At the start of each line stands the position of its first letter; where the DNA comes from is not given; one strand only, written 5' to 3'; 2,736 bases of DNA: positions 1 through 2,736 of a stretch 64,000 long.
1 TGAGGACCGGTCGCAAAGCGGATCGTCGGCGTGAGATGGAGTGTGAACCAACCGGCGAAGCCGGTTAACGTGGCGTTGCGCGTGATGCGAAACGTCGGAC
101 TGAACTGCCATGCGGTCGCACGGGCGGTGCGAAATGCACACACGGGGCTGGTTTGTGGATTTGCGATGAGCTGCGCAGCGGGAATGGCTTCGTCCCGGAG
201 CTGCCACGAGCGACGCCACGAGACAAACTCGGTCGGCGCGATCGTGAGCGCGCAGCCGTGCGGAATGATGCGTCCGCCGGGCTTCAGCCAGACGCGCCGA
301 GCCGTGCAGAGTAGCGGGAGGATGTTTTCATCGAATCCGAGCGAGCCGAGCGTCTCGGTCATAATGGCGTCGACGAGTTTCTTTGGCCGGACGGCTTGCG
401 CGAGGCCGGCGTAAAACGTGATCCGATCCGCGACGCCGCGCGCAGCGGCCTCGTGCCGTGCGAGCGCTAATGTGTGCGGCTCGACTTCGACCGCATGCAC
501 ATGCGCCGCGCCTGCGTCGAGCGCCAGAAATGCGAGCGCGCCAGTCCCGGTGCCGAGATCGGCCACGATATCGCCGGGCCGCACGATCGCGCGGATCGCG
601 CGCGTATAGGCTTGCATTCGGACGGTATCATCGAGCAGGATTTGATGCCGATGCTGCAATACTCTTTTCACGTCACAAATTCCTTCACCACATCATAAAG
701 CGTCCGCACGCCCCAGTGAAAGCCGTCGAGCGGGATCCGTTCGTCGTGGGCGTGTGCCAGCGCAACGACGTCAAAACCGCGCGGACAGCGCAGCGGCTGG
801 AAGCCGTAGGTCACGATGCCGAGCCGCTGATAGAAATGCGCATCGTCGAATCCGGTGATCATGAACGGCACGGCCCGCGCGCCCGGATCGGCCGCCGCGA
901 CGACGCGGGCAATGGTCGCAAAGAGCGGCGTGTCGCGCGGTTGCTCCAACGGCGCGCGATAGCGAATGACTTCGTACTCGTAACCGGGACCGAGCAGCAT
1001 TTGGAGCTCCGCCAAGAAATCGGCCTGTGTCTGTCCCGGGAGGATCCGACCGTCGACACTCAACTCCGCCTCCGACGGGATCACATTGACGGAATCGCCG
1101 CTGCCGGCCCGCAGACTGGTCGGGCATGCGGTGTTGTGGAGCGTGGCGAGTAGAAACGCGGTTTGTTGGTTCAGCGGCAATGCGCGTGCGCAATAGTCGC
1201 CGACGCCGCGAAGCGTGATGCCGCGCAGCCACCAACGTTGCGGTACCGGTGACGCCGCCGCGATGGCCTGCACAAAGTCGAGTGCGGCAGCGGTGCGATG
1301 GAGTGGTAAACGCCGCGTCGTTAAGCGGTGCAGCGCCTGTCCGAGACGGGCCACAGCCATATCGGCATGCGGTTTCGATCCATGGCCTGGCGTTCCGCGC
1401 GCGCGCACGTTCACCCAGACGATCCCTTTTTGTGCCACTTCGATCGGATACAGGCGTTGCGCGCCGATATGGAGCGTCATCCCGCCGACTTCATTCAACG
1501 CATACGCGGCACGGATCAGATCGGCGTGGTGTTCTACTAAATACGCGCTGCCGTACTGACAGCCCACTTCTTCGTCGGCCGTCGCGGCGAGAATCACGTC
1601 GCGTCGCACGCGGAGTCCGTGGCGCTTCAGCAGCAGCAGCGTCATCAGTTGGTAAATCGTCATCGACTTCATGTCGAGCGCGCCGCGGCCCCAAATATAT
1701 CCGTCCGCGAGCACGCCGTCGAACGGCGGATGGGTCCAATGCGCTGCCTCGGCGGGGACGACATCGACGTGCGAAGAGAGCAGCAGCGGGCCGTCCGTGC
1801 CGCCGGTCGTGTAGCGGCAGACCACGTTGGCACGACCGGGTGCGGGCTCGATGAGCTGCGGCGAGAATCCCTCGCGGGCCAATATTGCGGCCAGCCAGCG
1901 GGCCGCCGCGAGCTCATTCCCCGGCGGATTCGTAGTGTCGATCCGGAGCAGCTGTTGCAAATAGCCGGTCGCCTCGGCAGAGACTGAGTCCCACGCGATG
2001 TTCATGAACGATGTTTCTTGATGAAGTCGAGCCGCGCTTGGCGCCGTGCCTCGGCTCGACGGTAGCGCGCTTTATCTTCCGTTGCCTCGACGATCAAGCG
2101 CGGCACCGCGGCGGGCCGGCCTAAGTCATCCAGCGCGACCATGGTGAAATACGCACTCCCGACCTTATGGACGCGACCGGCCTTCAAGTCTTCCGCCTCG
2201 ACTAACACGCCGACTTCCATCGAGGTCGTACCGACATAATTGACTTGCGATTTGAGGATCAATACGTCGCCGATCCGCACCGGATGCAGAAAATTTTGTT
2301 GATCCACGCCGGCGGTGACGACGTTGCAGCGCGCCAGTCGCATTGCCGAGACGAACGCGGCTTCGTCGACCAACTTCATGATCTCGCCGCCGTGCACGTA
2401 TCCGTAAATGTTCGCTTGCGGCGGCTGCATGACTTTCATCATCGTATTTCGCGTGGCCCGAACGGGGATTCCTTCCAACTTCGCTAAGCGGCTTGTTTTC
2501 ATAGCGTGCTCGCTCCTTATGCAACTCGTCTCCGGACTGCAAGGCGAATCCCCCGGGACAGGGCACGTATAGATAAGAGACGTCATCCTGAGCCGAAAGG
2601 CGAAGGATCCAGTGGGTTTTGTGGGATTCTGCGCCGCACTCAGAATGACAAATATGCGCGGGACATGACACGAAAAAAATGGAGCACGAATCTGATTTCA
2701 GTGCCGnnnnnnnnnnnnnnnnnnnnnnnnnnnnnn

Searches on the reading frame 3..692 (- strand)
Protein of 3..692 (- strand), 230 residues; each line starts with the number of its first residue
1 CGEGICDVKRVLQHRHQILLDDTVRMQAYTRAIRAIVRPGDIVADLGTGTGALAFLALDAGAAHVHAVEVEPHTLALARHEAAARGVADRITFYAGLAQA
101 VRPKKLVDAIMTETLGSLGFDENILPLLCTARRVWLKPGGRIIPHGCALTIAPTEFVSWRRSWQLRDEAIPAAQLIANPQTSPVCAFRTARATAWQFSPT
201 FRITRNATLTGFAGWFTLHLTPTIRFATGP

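Call 74: search_protein_families(library=pfam, proteins=[window:3-692:-], max_evalue=0.00001)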
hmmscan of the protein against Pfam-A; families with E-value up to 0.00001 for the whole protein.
window:3-692:- (230 aa): 4 families
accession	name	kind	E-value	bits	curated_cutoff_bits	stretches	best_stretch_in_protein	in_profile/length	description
PF13649.12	Methyltransf_25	-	9.9e-10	39.4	27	1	43-140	1-97/97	Methyltransferase domain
PF06325.19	PrmA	-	4.3e-08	33.4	22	1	32-115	154-235/296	Ribosomal protein L11 methyltransferase (PrmA)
PF13847.12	Methyltransf_31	-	1.1e-07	32.1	27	1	40-143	4-108/145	Methyltransferase domain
PF08241.18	Methyltransf_11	-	3.5e-06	28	21.2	1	45-143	2-94/95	Methyltransferase domain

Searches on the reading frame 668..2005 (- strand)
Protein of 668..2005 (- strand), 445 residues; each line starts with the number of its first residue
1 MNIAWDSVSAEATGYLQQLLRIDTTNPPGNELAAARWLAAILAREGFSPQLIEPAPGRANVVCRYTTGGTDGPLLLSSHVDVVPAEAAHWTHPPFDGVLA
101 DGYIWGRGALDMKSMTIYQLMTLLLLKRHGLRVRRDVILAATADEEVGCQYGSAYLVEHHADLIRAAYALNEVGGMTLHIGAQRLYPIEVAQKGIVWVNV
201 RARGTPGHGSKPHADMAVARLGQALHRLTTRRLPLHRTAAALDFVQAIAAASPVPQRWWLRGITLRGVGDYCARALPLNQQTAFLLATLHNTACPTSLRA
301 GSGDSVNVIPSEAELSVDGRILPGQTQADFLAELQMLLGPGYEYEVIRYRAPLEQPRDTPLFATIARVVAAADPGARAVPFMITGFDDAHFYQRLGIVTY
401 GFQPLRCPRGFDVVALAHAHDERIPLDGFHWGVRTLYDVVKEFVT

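Call 74: search_protein_families(library=pfam, proteins=[window:668-2005:-], max_evalue=0.00001)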
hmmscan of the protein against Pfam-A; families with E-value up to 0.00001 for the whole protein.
window:668-2005:- (445 aa): 3 families
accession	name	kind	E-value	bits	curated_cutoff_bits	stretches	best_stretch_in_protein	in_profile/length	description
PF01546.33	Peptidase_M20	-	2e-28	100.1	24.6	1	75-441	1-205/206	Peptidase family M20/M25/M40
PF07687.19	M20_dimer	-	1.6e-11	44.5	21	1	190-339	1-100/107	Peptidase dimerisation domain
PF04389.22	Peptidase_M28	-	4.3e-09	36.8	21.3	1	60-171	1-91/193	Peptidase family M28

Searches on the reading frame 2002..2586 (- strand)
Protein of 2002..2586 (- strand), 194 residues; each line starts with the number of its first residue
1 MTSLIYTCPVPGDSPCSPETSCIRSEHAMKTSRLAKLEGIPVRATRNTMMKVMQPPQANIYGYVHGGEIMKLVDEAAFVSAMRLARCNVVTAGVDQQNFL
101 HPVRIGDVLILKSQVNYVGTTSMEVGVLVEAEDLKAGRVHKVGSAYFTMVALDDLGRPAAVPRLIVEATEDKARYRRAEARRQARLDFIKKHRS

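Call 74: search_protein_families(library=pfam, proteins=[window:2002-2586:-], max_evalue=0.00001)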
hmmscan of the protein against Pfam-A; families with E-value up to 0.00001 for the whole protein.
window:2002-2586:- (194 aa): 1 family
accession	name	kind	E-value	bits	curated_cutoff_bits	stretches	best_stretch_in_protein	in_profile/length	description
PF03061.28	4HBT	-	1.2e-17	64.4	20.6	1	61-134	1-75/79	Thioesterase superfamily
